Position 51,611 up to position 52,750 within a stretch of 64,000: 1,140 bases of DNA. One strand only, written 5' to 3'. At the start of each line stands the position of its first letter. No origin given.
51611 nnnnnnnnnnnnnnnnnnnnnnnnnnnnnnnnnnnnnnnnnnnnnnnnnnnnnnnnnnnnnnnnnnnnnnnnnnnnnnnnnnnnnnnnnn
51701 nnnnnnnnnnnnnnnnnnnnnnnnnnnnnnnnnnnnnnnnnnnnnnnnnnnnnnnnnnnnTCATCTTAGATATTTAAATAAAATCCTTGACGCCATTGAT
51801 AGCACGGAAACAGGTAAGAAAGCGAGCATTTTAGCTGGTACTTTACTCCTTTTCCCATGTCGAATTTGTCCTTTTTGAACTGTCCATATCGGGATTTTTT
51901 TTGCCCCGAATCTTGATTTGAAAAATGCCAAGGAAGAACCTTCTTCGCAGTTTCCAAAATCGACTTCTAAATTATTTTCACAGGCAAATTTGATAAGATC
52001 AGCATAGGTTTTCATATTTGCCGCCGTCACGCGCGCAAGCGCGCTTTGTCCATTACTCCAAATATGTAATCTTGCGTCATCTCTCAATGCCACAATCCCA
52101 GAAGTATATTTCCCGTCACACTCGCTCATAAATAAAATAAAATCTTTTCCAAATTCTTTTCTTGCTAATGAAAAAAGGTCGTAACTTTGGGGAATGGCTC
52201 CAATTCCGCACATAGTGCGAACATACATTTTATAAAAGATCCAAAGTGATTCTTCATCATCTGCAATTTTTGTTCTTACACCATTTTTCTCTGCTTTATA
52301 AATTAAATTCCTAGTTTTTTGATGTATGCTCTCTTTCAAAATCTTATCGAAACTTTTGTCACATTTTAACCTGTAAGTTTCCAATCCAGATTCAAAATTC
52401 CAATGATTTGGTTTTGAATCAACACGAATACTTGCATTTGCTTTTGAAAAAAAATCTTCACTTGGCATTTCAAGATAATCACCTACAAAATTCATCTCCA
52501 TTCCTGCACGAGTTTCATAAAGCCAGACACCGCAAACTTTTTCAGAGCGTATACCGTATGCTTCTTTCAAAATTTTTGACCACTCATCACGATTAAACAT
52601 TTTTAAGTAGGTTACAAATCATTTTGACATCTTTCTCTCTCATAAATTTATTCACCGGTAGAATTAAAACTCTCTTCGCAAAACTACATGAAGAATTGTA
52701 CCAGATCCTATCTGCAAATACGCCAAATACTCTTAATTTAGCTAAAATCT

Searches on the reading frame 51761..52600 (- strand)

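Call 7: search_protein_families(library=pfam, proteins=[window:51761-52600:-], max_evalue=0.01)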
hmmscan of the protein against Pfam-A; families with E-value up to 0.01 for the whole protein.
window:51761-52600:- (279 aa): 2 families
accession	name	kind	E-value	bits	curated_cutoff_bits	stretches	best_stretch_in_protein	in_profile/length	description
PF13480.13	Acetyltransf_6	-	9.7e-07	29.5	22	1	94-216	5-135/143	Acetyltransferase (GNAT) domain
PF02388.22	FemAB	-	0.0061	15.9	24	1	82-155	161-232/406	FemAB family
